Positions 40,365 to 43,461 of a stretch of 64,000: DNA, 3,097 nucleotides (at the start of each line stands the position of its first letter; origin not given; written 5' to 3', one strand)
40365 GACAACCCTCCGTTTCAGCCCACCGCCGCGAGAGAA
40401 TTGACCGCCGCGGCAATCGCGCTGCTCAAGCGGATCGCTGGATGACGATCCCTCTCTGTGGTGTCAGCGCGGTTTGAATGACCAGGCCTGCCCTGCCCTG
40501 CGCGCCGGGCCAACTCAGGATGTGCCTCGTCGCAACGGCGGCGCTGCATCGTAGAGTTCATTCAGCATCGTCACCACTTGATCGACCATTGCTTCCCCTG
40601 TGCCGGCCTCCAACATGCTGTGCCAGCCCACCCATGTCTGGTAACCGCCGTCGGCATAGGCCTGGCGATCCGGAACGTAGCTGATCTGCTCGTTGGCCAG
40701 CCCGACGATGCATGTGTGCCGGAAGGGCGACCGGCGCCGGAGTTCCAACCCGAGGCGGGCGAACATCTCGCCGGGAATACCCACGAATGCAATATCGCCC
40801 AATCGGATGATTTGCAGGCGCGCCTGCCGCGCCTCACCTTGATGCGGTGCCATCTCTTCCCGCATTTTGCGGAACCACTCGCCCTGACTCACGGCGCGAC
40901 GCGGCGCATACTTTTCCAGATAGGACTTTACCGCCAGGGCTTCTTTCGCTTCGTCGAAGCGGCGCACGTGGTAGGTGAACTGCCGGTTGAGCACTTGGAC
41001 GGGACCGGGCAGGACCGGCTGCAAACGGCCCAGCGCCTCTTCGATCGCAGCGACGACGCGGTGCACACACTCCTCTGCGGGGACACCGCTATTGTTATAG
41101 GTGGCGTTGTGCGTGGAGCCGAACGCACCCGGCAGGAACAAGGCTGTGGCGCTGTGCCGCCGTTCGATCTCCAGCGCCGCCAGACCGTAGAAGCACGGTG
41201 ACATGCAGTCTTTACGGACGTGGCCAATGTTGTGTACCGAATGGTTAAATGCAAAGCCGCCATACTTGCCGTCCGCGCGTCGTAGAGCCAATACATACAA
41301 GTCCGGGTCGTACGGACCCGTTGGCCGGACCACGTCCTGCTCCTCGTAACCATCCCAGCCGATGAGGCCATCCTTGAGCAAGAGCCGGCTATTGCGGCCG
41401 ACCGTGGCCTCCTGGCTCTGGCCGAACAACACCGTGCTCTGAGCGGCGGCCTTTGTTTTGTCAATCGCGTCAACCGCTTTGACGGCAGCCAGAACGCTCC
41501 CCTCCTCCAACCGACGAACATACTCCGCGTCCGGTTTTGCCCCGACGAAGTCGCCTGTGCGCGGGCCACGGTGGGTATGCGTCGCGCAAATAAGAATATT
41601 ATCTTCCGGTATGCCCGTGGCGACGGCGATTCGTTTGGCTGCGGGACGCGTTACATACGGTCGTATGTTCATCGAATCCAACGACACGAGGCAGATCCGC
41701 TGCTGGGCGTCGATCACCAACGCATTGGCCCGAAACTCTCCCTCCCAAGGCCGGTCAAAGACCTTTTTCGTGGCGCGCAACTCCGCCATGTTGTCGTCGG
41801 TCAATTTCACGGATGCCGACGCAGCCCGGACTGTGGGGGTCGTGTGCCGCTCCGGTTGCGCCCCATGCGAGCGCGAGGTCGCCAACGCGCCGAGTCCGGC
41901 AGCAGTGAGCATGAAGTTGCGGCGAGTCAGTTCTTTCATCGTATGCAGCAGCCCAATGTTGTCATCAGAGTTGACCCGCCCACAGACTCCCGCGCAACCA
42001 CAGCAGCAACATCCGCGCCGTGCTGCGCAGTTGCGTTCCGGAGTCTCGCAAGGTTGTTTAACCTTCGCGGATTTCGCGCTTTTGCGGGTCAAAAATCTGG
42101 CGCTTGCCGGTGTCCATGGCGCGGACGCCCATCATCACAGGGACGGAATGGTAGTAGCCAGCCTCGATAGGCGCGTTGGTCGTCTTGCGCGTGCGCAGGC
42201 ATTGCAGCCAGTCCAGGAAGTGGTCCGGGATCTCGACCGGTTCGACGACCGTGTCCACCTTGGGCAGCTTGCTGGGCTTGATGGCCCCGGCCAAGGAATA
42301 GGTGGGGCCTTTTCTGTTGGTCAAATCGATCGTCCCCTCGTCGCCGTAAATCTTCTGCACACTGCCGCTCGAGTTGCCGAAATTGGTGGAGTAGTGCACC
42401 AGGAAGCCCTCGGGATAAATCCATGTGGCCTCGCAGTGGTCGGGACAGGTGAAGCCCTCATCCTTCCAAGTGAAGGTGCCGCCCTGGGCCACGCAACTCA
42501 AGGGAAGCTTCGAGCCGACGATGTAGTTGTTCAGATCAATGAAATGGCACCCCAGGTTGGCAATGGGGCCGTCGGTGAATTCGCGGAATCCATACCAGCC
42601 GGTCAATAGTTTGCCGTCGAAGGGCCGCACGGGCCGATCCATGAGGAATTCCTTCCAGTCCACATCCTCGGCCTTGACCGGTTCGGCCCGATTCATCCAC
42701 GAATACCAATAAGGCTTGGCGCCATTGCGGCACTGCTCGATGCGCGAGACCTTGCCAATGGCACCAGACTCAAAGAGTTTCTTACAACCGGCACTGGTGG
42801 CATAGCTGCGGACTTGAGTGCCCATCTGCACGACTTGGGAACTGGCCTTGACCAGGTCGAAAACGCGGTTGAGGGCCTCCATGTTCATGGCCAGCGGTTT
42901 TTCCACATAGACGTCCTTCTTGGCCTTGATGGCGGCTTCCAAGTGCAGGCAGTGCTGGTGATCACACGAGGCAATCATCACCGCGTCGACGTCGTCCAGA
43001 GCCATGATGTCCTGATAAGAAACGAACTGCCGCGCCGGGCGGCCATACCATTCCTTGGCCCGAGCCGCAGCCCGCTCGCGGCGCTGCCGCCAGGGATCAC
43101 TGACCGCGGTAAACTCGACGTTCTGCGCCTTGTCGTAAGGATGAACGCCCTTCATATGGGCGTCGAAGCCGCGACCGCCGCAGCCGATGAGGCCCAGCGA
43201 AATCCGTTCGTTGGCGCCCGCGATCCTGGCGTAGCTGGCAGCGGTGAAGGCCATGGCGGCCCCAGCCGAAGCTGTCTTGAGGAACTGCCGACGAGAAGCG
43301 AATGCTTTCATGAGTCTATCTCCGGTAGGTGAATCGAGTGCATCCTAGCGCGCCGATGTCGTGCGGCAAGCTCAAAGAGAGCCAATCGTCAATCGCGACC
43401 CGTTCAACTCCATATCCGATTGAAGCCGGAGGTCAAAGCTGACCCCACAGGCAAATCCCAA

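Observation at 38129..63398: Dense locus of eight Tat-exported cofactor-type enzymes: candidate periplasmic redox/PLP-assisted glycan deconstruction system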

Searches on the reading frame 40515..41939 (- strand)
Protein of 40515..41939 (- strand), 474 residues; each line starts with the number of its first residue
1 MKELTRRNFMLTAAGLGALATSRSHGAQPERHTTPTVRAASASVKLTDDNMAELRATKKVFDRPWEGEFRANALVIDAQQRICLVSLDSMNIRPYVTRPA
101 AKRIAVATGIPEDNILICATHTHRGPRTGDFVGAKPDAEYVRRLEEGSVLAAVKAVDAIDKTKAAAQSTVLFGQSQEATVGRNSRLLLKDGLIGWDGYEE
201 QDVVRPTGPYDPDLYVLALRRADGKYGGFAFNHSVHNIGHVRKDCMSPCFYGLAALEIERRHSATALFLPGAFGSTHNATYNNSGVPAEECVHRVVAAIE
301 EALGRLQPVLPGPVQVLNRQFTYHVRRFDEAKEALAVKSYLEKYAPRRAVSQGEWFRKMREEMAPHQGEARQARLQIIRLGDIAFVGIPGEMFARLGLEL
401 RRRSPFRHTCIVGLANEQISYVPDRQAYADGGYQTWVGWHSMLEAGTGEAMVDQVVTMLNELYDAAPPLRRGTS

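Call 5: search_protein_families(library=pfam, proteins=[window:40515-41939:-], max_evalue=0.01)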
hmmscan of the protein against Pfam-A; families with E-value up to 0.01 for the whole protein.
window:40515-41939:- (474 aa): 2 families
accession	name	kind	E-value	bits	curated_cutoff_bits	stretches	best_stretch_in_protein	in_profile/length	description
PF04734.18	Ceramidase_alk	-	2e-06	27.2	32.1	1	70-264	37-232/509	Neutral/alkaline non-lysosomal ceramidase, N-terminal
PF10518.14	TAT_signal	-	0.0046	17.3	22.7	0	4-21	2-19/21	TAT (twin-arginine translocation) pathway signal sequence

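Call 25: search_solved_structures(query=window:40515-41939:-, max_evalue=0.01, show_alignments=1)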
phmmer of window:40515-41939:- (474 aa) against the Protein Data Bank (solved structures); distinct sequences matched with E-value up to 0.01: 1.
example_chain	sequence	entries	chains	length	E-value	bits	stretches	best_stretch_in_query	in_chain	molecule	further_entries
2zws_A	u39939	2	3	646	1.4e-07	33.9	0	98-276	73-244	Neutral ceramidase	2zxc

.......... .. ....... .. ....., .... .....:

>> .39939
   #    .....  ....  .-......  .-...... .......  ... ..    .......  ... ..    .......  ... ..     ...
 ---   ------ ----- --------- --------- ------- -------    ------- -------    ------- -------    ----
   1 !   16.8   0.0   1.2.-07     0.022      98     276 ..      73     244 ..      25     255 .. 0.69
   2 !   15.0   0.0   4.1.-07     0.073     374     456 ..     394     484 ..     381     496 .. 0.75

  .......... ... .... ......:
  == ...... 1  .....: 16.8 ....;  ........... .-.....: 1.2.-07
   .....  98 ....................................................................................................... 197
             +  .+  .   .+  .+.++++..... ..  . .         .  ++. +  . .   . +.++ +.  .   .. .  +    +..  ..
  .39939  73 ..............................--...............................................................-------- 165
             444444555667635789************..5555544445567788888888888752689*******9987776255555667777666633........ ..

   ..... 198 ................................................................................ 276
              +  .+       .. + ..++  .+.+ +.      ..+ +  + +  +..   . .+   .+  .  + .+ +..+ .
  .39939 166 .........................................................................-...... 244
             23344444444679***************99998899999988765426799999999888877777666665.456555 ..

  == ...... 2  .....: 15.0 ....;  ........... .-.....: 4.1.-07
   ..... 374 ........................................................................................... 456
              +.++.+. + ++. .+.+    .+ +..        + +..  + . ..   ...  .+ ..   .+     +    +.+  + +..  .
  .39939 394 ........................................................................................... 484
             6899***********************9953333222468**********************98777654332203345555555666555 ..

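Call 60: find_homologous_proteins(query=window:40515-41939:-, max_evalue=1e-10)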
Query window:40515-41939:- (474 aa): 686 proteins with E <= 1e-10 among 8000 candidates; the best 120 are listed.
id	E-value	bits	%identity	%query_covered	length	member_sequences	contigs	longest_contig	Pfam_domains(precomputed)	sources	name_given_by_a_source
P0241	0.0e+0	1023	95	100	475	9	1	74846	PF04734.19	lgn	-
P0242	3.0e-273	925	83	100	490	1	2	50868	PF04734.19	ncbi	-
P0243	1.2e-262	890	82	100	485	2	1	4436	PF04734.19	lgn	-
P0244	1.5e-262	889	82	100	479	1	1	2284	PF04734.19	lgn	-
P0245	7.3e-262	887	82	100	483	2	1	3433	PF04734.19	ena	-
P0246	3.8e-260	881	82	100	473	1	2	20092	PF04734.19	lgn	-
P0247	6.7e-260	881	79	100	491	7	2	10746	PF04734.19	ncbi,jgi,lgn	-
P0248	1.8e-259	879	80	100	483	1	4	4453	PF04734.19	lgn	-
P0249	4.6e-256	868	82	100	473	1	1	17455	-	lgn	-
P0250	6.1e-255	864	82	99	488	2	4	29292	PF04734.19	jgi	jgi:hypothetical protein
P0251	3.5e-251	852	79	100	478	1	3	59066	PF04734.19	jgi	jgi:hypothetical protein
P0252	4.8e-251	851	82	95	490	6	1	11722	PF04734.19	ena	-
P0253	8.9e-251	851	78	100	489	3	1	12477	-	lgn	-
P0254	3.1e-250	849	78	100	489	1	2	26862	-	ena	-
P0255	5.9e-248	841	76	100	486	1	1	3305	PF04734.19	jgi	-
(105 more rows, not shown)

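Call 62: find_related_loci(query=A5, collection=metagenome_contigs, flank=10000)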
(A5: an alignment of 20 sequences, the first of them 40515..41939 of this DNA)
Query A5 (474 aa) in metagenome_contigs; peptide patterns used: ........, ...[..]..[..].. (x = any residue, [..] = any of these).
186 stretches matched a pattern; 81 encode a relative of the query (tblastn E <= 1e-3); the best 80 are kept; 79 distinct loci.
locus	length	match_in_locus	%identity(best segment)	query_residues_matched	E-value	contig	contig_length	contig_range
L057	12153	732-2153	96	1-474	0e+0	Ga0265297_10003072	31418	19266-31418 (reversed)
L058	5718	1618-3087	80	1-474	0e+0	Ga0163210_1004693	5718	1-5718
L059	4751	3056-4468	82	4-474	0e+0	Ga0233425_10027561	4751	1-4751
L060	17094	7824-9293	77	1-474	0e+0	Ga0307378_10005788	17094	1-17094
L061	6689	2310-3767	75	1-474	0e+0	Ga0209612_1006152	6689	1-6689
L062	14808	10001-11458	75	1-474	0e+0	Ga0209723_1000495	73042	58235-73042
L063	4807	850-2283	76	1-474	0e+0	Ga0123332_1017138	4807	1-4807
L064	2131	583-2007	76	1-471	0e+0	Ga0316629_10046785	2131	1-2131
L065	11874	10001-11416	76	1-468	0e+0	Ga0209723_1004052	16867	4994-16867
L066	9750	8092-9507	76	1-468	0e+0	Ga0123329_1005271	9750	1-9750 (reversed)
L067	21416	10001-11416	76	1-468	0e+0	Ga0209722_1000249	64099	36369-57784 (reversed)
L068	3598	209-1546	82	28-474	0e+0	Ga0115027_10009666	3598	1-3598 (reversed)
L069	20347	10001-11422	75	1-470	0e+0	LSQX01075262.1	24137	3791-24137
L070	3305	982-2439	76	1-474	0e+0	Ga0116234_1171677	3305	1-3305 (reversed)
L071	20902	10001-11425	75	1-471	0e+0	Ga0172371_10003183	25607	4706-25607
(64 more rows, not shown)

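Call 66: search_protein_families(library=ncbifam, proteins=[window:40515-41939:-], max_evalue=0.01)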
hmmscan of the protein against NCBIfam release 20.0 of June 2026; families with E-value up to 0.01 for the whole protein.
window:40515-41939:- (474 aa): 1 family
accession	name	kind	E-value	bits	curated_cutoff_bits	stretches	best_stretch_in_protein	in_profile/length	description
NF041649.1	ceramidase_neut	equivalog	6.3e-06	24.7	1200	0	70-183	37-158/636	neutral ceramidase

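Call 92: predict_structure(alignment_id=A5)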
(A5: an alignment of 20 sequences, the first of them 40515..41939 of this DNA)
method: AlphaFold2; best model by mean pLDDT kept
length: 474 residues; sequences in the alignment: 20
mean_pLDDT: 85.6   pTM: 0.85
mean pLDDT of the five models: 85.6, 85.3, 84.6, 83.4, 81.7
residues with pLDDT >= 90: 275; 70-90: 144; 50-70: 21; < 50: 34
segments of 3 or more residues with pLDDT < 50: 1-32
pLDDT, mean of each block of 10 residues (from residue 1): 30 31 34 73 97 94 93 95 95 89 98 94 85 81 97 96 84 83 85 85 85 91 93 89 92 96 95 80 88 95 93 92 92 89 90 89 94 94 93 88 94 83 84 70 92 98 84 46
secondary structure, 60 per line:
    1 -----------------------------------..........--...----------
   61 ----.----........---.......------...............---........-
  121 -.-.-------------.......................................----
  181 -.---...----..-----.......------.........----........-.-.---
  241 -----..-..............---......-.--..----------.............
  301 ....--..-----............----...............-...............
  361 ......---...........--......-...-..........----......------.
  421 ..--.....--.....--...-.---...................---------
elements in order: E36-45 E70-77 E81-87 H94-108 E115-119 H138-166 E167-176 E186-188 E203-206 E213-221 E226-233 H249-262 E266-271 H288-304 E314-325 H330-344 H346-366 E370-380 E383-388 E390-392 H394-403 E408-413 E420-422 H425-429 H432-436 H447-465

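Call 94: fold_search(model_id=the predicted structure, library=pdb)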
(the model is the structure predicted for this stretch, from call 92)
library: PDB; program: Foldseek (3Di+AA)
matches with E <= 10: 702; with E <= 0.001: 4
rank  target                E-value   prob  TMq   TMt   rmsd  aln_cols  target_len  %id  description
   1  2zws                  3.2e-23  1.00  0.62  0.48   9.6       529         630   18  Crystal Structure Analysis of neutral ceramidase from Pseudomonas aeruginosa (released 2009-03-03)
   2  2zxc_A                5.5e-22  1.00  0.65  0.49  10.0       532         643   18  Ceramidase complexed with C2 (released 2009-02-03)
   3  4wgk_B                2.7e-20  1.00  0.65  0.48   8.3       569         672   14  Crystal structure of human neutral ceramidase with Zn-bound phosphate (released 2015-07-08)
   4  4wgk_A                2.7e-20  1.00  0.62  0.46   9.2       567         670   14  Crystal structure of human neutral ceramidase with Zn-bound phosphate (released 2015-07-08)
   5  3eub_C                2.4e-03  0.20  0.14  0.09  25.1       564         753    7  Crystal Structure of Desulfo-Xanthine Oxidase with Xanthine (released 2009-01-27)
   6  1jro_B                3.9e-03  0.44  0.13  0.09  22.6       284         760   12  Crystal Structure of Xanthine Dehydrogenase from Rhodobacter capsulatus (released 2002-01-11)
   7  3amz_B                4.6e-03  0.18  0.14  0.06  25.5       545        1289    8  Bovine Xanthine Oxidoreductase urate bound form (released 2010-12-01)
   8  1sij                  5.2e-03  0.11  0.11  0.07  24.1       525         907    8  Crystal structure of the Aldehyde Dehydrogenase (a.k.a. AOR or MOP) of Desulfovibrio gigas covalently bound to [AsO3]- (released 2004-07-27)
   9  3b9j_K                6.2e-03  0.15  0.13  0.09  25.4       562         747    8  Structure of Xanthine Oxidase with 2-hydroxy-6-methylpurine (released 2007-12-04)
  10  5epg                  7.4e-03  0.14  0.13  0.06  26.4       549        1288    6  Human aldehyde oxidase SNP S1271L (released 2016-02-17)
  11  3ax7_B                8.3e-03  0.15  0.14  0.06  25.7       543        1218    8  Bovine Xanthine Oxidase, protease cleaved form (released 2012-02-22)
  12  4yrw_B                8.8e-03  0.12  0.13  0.06  24.5       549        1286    7  rat xanthine oxidoreductase, C-terminal deletion protein variant (released 2015-04-29)
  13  4uhw                  9.3e-03  0.13  0.12  0.05  27.4       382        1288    9  Human aldehyde oxidase (released 2015-09-02)
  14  6q6q                  1.0e-02  0.12  0.12  0.06  26.5       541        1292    8  Human aldehyde oxidase SNP G1269R (released 2019-05-01)
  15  3amz_A                1.1e-02  0.14  0.14  0.06  24.9       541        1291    8  Bovine Xanthine Oxidoreductase urate bound form (released 2010-12-01)
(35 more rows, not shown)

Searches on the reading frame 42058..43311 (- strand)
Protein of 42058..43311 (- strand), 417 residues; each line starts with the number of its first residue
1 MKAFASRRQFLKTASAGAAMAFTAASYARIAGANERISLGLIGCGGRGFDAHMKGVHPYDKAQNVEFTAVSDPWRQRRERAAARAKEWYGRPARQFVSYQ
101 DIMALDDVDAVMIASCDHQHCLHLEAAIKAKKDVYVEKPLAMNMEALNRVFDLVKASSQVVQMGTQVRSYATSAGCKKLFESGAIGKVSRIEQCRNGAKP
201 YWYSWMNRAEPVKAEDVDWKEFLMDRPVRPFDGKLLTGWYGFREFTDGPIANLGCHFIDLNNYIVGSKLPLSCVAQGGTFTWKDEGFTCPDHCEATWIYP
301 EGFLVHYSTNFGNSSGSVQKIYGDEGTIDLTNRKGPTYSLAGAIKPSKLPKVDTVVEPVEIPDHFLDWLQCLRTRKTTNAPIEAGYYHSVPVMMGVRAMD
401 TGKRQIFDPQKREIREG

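Call 5: search_protein_families(library=pfam, proteins=[window:42058-43311:-], max_evalue=0.01)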
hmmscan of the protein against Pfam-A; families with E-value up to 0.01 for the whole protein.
window:42058-43311:- (417 aa): 5 families
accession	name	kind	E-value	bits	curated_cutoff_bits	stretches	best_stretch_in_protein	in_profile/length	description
PF01408.29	GFO_IDH_MocA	-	1.6e-16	61.5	24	1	38-164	2-119/120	Oxidoreductase family, NAD-binding Rossmann fold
PF22725.1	GFO_IDH_MocA_C3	-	9.5e-10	39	27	1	237-328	33-123/124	GFO/IDH/MocA C-terminal domain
PF02894.22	GFO_IDH_MocA_C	-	4.7e-09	36.8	22.9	1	234-403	30-214/218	Oxidoreductase family, C-terminal alpha/beta domain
PF19051.5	GFO_IDH_MocA_C2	-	1.9e-06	28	23.3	0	176-267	8-103/254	Oxidoreductase family, C-terminal alpha/beta domain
PF10518.14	TAT_signal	-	0.0014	18.9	22.7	1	6-24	3-21/21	TAT (twin-arginine translocation) pathway signal sequence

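Call 27: search_solved_structures(query=window:42058-43311:-, max_evalue=0.00001)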
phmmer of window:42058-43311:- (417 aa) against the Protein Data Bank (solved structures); distinct sequences matched with E-value up to 0.00001: 24.
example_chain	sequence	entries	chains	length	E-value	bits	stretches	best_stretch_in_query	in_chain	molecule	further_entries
8tdf_A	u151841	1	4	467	8.5e-16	60.7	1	93-279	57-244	Dehydrogenase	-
8tdh_A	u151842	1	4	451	1.1e-15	60.4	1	95-279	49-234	Predicted dehydrogenases and related proteins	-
7xr9_A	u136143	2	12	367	3.9e-11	45.4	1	36-209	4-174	DgpA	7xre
9m3d_B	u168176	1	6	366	2e-10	43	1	36-207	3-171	DgpA1 from W974-1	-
3e18_A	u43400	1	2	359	9.6e-10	40.8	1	38-228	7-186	oxidoreductase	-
3mz0_A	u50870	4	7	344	4.1e-09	38.7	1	38-191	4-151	Inositol 2-dehydrogenase/D-chiro-inositol 3-dehydrogenase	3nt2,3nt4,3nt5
1zh8_A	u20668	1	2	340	7.3e-09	37.9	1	36-187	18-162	oxidoreductase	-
3ec7_A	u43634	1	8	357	1e-08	37.4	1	37-190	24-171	Putative Dehydrogenase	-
4l8v_A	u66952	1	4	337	2.6e-08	36.1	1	38-191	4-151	Inositol 2-dehydrogenase/D-chiro-inositol 3-dehydrogenase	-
4l9r_A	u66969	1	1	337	2.6e-08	36.1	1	38-191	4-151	Inositol 2-dehydrogenase/D-chiro-inositol 3-dehydrogenase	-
3nto_A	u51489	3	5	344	3.8e-08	35.5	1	38-191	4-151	Inositol 2-dehydrogenase/D-chiro-inositol 3-dehydrogenase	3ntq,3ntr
3ezy_A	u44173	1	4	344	7.5e-08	34.6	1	39-191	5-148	Dehydrogenase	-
3moi_A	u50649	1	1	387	1.7e-07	33.4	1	40-196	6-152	Probable dehydrogenase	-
4n54_A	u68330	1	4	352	2.6e-07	32.8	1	93-192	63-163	Inositol dehydrogenase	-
4mkx_A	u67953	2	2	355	3e-07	32.6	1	94-192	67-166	Inositol dehydrogenase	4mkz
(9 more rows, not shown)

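Call 66: search_protein_families(library=ncbifam, proteins=[window:42058-43311:-], max_evalue=0.01)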
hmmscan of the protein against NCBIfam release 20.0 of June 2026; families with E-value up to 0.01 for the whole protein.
window:42058-43311:- (417 aa): 10 families
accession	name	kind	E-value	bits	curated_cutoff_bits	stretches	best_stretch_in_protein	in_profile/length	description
NF058561.1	BT_2158_fam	equivalog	3e-24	85.5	750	1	6-260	1-250/487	glycoside 3-dehydrogenase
TIGR04380.1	myo_inos_iolG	equivalog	5.6e-19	68.2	355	1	37-193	2-150/330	inositol 2-dehydrogenase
NF052679.1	InsChiInosDhIolG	equivalog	1.9e-13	50.2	540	1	37-188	3-148/343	bifunctional inositol 2-dehydrogenase/D-chiro-inositol 1-dehydrogenase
NF040723.1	UDP-GlcNAcDh_Arch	equivalog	1.1e-12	48.1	450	1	39-201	3-154/302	UDP-N-acetylglucosamine 3-dehydrogenase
NF052479.1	LevoglcsnDh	equivalog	5.2e-11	41.8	650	1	79-190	46-156/386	levoglucosan dehydrogenase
NF041392.1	XylDh_Gfo6_Halo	equivalog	4.4e-08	32.3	350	1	34-190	14-165/350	D-xylose 1-dehydrogenase Gfo6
NF007574.0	PRK10206.1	equivalog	1.3e-06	27.7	352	1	99-193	57-151/345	oxidoreductase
NF058563.1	BT_2159_fam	equivalog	6e-06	25.5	650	1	39-195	3-150/350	disaccharide 3-dehydrogenase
NF008607.0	PRK11579.1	subfamily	0.00039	19.5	330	1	100-194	57-151/346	oxidoreductase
TIGR01409.1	TAT_signal_seq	domain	0.0019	18.5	16.7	1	6-25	2-21/29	twin-arginine translocation signal domain-containing protein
